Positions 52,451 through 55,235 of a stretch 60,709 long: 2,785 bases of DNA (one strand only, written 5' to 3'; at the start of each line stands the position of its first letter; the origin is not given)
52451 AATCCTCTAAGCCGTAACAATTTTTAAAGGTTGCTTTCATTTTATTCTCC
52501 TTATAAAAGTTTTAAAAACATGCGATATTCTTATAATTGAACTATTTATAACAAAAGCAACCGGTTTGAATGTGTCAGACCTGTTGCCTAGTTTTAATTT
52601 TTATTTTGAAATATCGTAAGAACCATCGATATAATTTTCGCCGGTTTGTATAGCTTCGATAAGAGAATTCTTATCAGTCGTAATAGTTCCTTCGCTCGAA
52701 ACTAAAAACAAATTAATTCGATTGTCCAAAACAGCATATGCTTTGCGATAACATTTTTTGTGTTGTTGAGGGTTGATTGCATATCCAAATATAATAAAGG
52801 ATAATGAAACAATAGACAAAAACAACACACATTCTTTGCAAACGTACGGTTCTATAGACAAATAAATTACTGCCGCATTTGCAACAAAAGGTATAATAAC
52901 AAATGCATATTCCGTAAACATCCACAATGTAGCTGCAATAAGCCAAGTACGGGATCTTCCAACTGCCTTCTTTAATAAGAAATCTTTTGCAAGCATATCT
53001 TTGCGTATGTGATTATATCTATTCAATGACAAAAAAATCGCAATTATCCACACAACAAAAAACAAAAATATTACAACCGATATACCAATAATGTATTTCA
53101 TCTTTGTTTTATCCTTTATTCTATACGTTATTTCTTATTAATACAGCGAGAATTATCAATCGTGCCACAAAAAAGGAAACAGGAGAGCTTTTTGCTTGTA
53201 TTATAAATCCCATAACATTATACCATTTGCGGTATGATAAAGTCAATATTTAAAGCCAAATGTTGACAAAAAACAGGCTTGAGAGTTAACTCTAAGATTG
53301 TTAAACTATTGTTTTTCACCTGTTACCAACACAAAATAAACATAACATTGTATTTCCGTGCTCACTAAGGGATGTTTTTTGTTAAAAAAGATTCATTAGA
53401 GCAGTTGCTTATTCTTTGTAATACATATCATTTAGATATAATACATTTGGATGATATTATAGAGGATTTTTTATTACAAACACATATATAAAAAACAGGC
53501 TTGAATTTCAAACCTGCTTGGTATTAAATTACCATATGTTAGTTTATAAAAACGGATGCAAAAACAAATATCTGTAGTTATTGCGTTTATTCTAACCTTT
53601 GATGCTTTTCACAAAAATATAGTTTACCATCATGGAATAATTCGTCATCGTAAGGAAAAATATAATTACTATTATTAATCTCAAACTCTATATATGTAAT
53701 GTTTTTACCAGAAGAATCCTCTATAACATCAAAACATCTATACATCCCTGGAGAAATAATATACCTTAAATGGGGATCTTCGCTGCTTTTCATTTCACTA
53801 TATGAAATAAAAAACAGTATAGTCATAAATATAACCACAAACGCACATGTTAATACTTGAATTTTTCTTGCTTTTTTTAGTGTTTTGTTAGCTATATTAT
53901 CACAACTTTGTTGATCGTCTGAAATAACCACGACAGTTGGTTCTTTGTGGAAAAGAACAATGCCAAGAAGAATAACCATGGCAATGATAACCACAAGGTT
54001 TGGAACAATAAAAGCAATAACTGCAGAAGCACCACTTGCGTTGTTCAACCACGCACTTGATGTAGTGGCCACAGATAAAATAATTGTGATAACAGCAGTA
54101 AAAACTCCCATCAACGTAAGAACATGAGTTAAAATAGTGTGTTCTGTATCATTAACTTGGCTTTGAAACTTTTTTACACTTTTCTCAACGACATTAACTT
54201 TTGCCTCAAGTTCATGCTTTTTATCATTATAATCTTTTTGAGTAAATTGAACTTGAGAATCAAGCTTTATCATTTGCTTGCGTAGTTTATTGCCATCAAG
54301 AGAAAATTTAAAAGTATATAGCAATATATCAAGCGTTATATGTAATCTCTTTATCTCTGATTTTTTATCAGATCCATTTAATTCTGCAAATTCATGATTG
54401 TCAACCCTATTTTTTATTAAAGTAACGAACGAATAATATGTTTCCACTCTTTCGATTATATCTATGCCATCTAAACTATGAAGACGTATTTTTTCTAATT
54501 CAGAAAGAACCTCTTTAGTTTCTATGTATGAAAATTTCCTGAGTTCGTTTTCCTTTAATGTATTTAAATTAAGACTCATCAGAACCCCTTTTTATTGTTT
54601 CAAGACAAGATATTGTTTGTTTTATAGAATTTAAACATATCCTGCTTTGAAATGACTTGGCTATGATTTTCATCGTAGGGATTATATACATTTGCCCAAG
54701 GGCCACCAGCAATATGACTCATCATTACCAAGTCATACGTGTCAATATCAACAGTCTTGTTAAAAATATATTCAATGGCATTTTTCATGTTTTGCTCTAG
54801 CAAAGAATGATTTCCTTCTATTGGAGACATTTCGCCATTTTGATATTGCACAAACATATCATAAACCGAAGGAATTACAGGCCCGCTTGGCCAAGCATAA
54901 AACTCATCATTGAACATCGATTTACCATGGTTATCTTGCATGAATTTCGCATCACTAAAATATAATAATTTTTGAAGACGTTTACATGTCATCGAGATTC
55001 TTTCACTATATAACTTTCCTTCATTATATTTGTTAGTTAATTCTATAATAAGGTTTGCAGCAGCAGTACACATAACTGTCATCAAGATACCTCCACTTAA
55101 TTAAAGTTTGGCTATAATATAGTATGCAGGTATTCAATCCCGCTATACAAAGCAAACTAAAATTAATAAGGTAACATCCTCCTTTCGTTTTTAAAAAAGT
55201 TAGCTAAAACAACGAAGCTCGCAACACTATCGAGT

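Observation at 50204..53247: Self-contained two-gene cassette: small 4-TM protein plus 741-aa coiled-coil AAA_13/RloC-like ATPase; candidate uncharacterised defence module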

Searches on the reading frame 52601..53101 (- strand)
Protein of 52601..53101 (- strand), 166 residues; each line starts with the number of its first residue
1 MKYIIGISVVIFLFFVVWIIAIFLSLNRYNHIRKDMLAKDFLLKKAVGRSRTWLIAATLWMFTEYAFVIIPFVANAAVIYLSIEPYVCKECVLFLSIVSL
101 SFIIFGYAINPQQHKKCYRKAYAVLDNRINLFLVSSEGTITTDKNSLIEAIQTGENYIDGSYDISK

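Call 4: search_protein_families(library=pfam, proteins=[window:52601-53101:-], max_evalue=1)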
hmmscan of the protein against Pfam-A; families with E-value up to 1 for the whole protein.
window:52601-53101:- (166 aa): 4 families
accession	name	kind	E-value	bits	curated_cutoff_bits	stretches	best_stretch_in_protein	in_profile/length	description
PF00951.23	Arteri_Gl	-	0.022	15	24.9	1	59-148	54-141/179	Arterivirus GL envelope glycoprotein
PF06345.17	Drf_DAD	-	0.11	13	27.3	1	146-155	5-14/15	DRF Autoregulatory Domain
PF16066.10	DUF4808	-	0.33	12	27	1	9-33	8-32/121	Domain of unknown function (DUF4808)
PF04277.18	OAD_gamma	-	0.85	10.8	27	0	4-28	8-33/76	Oxaloacetate decarboxylase, gamma chain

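Call 5: search_protein_families(library=padloc, proteins=[window:52601-53101:-], max_evalue=1)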
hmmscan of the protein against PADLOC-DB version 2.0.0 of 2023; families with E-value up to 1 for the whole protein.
window:52601-53101:- (166 aa): 0 families

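Call 6: search_protein_families(library=ncbifam, proteins=[window:52601-53101:-], max_evalue=1)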
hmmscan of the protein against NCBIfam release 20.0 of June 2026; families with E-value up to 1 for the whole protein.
window:52601-53101:- (166 aa): 3 families
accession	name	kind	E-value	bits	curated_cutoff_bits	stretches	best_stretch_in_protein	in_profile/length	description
TIGR04210.1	bunya_NSm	equivalog_domain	0.22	11.3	28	1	8-94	16-104/173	bunyavirus nonstructural protein NSm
NF004503.0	PRK05846.2-2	subfamily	0.25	10.5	720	1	11-108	128-216/490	NADH-quinone oxidoreductase subunit M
NF033218.1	anchor_AmaP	equivalog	0.86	9.4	55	1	2-33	48-79/166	alkaline shock response membrane anchor protein AmaP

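Call 10: find_homologous_proteins(query=window:52601-53101:-, max_evalue=0.01)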
Query window:52601-53101:- (166 aa): 11 proteins with E <= 0.01 among 71 candidates.
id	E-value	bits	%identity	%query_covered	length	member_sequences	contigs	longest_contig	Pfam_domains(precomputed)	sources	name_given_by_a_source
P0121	1.9e-102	358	100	100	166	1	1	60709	-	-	-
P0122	9.3e-54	200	58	99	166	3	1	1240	-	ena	-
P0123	4.8e-52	194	55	99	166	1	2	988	-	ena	-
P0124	2.5e-51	192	57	94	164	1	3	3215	-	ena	-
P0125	7.2e-51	190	56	98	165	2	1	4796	-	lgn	-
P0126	5.6e-45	171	53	98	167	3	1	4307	-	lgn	-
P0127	1.5e-31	127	46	95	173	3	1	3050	-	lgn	-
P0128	1.7e-31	127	47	95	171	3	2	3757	-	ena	-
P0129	3.1e-31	126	45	93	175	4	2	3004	-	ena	-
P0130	4.4e-30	123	44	99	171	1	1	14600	-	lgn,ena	-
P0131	9.4e-26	109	45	75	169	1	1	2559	-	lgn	-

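Call 14: find_encoding_contigs(protein=P0130, flank=6000, max_places=3)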
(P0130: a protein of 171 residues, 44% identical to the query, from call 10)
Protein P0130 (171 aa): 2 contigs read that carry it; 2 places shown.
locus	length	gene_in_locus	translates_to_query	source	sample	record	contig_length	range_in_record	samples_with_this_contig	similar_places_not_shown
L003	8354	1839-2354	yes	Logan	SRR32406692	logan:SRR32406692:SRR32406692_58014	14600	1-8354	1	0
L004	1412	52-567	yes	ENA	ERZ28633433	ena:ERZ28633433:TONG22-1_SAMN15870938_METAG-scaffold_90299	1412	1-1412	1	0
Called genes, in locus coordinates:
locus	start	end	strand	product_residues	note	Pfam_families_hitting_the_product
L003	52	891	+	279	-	PF01553:Acyltransferase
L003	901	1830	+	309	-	PF01553:Acyltransferase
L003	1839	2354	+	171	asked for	-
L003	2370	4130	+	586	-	PF00501:AMP-binding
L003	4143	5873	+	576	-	PF00501:AMP-binding, PF13193:AMP-binding_C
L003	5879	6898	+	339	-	PF01553:Acyltransferase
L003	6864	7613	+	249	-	-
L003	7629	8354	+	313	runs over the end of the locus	PF01048:PNP_UDP_1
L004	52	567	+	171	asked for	-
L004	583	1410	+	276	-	?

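Call 15: find_encoding_contigs(protein=P0125, flank=5000, max_places=3)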
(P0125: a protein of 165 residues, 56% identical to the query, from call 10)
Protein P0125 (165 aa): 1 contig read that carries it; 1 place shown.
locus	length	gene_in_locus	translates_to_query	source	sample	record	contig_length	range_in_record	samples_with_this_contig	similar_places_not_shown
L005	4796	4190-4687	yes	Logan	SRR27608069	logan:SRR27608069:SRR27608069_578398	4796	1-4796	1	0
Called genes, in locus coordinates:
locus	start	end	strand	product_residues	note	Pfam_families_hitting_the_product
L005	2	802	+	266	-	?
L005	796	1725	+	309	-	PF01553:Acyltransferase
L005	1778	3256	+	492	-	-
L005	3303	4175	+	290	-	-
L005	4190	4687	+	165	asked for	-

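Call 16: find_encoding_contigs(protein=P0126, flank=5000, max_places=3)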
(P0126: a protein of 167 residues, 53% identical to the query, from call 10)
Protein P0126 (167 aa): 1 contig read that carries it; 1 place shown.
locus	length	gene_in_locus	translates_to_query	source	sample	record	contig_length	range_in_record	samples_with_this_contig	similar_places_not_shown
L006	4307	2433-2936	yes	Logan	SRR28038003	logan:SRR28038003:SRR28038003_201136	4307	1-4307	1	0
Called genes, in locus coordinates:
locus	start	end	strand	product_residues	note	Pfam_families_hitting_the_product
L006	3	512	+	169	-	?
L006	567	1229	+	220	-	PF00501:AMP-binding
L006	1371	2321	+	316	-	PF01553:Acyltransferase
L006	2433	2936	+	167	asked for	-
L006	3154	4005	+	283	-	PF01553:Acyltransferase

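Call 17: find_encoding_contigs(protein=P0128, flank=5000, max_places=3)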
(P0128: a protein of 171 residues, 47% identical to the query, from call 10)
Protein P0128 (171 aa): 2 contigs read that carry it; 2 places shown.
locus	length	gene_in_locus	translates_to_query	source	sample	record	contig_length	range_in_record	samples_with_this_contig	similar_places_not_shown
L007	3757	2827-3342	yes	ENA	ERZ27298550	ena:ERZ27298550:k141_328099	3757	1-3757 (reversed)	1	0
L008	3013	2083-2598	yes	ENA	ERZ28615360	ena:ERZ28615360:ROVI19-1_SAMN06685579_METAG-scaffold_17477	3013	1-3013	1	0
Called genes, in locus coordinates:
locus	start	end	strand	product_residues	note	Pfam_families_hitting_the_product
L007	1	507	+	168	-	?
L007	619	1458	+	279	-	PF02899:Phage_int_SAM_1, PF00589:Phage_integrase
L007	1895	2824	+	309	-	PF01553:Acyltransferase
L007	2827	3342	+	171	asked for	-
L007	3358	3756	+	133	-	?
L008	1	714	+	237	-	?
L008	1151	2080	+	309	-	PF01553:Acyltransferase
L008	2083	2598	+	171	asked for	-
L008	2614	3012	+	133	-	?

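Call 18: find_encoding_contigs(protein=P0124, flank=5000, max_places=3)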
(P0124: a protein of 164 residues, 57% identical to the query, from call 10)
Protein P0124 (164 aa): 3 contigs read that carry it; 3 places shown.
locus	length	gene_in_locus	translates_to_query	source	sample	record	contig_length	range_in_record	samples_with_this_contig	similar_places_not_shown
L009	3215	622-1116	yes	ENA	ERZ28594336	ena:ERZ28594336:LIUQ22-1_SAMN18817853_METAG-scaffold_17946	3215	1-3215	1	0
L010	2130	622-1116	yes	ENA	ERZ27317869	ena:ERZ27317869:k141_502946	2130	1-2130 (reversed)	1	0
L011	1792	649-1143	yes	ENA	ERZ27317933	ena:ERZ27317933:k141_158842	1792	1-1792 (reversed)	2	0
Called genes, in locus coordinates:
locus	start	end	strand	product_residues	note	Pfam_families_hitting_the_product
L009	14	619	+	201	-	-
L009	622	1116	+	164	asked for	-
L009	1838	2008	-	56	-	PF12669:FeoB_associated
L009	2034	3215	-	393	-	?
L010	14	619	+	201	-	-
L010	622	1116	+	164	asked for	-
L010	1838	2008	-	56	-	PF12669:FeoB_associated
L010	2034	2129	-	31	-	?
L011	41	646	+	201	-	-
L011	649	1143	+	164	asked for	-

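Call 71: search_protein_families(library=phrogs, proteins=[window:52601-53101:-], max_evalue=0.01)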
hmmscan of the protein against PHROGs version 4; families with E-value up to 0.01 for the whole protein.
window:52601-53101:- (166 aa): 0 families

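Call 84: find_homologous_proteins(query=A4, max_evalue=0.01)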
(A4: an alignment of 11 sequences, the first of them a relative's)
Query A4 (11 sequences) (166 aa, profile of the alignment): 36 proteins with E <= 0.01 among 4333 candidates.
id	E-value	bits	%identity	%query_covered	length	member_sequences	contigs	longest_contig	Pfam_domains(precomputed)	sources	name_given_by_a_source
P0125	1.5e-76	274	56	98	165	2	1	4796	-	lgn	-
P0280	1.8e-75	270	58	98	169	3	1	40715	-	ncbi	-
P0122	2.6e-74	266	58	99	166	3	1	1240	-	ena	-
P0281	2.7e-74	266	54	98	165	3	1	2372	-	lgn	-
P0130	3.6e-74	266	44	99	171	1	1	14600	-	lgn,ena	-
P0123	9.2e-74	265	55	99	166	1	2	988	-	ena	-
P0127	9.3e-74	264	46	95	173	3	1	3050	-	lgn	-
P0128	9.6e-74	264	47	95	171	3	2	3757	-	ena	-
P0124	2.9e-73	263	57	94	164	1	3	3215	-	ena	-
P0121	1.3e-69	251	100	100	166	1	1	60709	-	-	-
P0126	1.9e-69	250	53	98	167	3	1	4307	-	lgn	-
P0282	9.7e-68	245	53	100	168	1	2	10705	-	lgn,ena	-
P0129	2.9e-66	240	45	93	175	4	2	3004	-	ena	-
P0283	8.2e-66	239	58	96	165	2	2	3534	-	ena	-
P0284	1.1e-65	238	55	92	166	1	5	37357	-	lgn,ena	-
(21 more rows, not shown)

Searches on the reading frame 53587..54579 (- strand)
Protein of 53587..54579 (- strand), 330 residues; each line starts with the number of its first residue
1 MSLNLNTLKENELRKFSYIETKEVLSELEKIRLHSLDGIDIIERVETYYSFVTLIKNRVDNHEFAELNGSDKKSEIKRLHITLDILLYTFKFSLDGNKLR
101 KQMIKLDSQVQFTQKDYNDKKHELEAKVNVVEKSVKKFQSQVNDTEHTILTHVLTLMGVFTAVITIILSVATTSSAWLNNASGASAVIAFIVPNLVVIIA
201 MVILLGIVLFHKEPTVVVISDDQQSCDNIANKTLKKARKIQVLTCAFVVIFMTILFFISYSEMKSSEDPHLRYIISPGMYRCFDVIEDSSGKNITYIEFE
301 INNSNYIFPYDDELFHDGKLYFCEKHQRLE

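Call 4: search_protein_families(library=pfam, proteins=[window:53587-54579:-], max_evalue=1)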
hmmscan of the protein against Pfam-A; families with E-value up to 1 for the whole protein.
window:53587-54579:- (330 aa): 7 families
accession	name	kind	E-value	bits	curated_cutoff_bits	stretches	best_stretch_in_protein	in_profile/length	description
PF23837.1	DUF7207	-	0.0027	18.1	27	1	123-177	33-86/120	Family of unknown function (DUF7207)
PF07332.16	Phage_holin_3_6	-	0.14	12.6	28.4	0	152-205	44-88/116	Putative Actinobacterial Holin-X, holin superfamily III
PF20990.2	DUF2207_C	-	0.15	12.2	33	1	115-205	95-180/247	Predicted membrane protein (DUF2207) C-terminal domain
PF11833.13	CPP1-like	-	0.25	11.4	28.4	1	100-185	44-129/196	Protein CHAPERONE-LIKE PROTEIN OF POR1-like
PF24226.1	DUF7442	-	0.28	11.6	23.8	1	185-230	27-72/79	Phage membrane protein Family of unknown function (DUF7442)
PF10779.14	XhlA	-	0.32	11.6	34.7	0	53-84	7-42/67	Haemolysin XhlA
PF16962.11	ABC_export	-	0.53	9.2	29.7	0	141-265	15-89/531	Putative ABC exporter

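Call 5: search_protein_families(library=padloc, proteins=[window:53587-54579:-], max_evalue=1)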
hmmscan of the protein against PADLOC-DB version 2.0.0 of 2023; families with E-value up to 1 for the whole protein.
window:53587-54579:- (330 aa): 0 families

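Call 6: search_protein_families(library=ncbifam, proteins=[window:53587-54579:-], max_evalue=1)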
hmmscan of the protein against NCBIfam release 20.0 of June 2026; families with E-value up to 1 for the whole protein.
window:53587-54579:- (330 aa): 8 families
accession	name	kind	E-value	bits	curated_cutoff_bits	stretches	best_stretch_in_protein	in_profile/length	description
NF049871.2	cytotoxin_MakA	exception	0.00076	18.5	320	1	112-189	151-229/354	alpha-pore-forming cytotoxin MakA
NF007178.0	PRK09609.1-3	equivalog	0.0016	17.9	483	1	104-210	121-226/311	hypothetical protein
NF045846.1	MSC0882_dom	subfamily_domain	0.0028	16.9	60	1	149-211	114-177/244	MSC_0882 family membrane protein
NF045993.1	MAG0130_MAG3770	subfamily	0.048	13.6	85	0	224-265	5-46/140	MAG0130/MAG3770 family membrane protein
TIGR01620.2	hyp_HI0043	subfamily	0.34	10.5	160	1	103-213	14-115/329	TIGR01620 family protein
TIGR03592.1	yidC_oxa1_cterm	subfamily_domain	0.43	10.6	84.3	0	81-256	9-165/191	membrane protein insertase YidC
NF045849.1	ICE_MMCAP2_0565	equivalog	0.8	9.4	40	0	228-270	4-47/80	Mbov_0395 family pilin-like conjugal transfer protein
NF009989.0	PRK13455.1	equivalog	0.82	9.7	249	1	166-240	6-74/185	F0F1 ATP synthase subunit B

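Call 71: search_protein_families(library=phrogs, proteins=[window:53587-54579:-], max_evalue=0.01)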
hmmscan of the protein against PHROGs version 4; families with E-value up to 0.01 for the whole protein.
window:53587-54579:- (330 aa): 4 families
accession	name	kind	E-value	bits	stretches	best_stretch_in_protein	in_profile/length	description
phrog_5763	-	unknown function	0.0004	20.7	1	107-259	107-271/283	-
phrog_2990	-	unknown function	0.0018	19.5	1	97-173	46-122/133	-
phrog_407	-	unknown function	0.0036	18.1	1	126-177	35-86/120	-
phrog_1544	-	unknown function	0.0043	17.8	0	103-196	75-167/200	-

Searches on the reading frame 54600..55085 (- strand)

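Call 4: search_protein_families(library=pfam, proteins=[window:54600-55085:-], max_evalue=1)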
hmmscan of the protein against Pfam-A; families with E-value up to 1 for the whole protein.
window:54600-55085:- (161 aa): 1 family
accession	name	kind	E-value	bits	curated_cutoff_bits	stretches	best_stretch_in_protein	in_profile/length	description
PF13274.11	SocA_Panacea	-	1.2e-16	62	25.7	1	37-130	1-112/113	Antitoxin SocA-like, Panacea domain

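Call 5: search_protein_families(library=padloc, proteins=[window:54600-55085:-], max_evalue=1)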
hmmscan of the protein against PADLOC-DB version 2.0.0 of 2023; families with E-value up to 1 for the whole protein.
window:54600-55085:- (161 aa): 0 families

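Call 6: search_protein_families(library=ncbifam, proteins=[window:54600-55085:-], max_evalue=1)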
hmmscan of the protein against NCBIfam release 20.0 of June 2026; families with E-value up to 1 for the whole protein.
window:54600-55085:- (161 aa): 1 family
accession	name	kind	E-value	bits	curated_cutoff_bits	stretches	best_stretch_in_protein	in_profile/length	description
NF047745.1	SocA_antitoxin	equivalog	8.4e-17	61.4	190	1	8-139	5-138/176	type VI toxin-antitoxin system SocA family antitoxin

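Call 71: search_protein_families(library=phrogs, proteins=[window:54600-55085:-], max_evalue=0.01)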
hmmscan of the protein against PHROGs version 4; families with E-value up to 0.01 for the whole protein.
window:54600-55085:- (161 aa): 2 families
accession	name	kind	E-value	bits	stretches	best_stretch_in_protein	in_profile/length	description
phrog_1281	-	unknown function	3.9e-28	99.5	1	6-158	7-154/195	-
phrog_10390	-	unknown function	2.8e-20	74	1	27-157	160-294/299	-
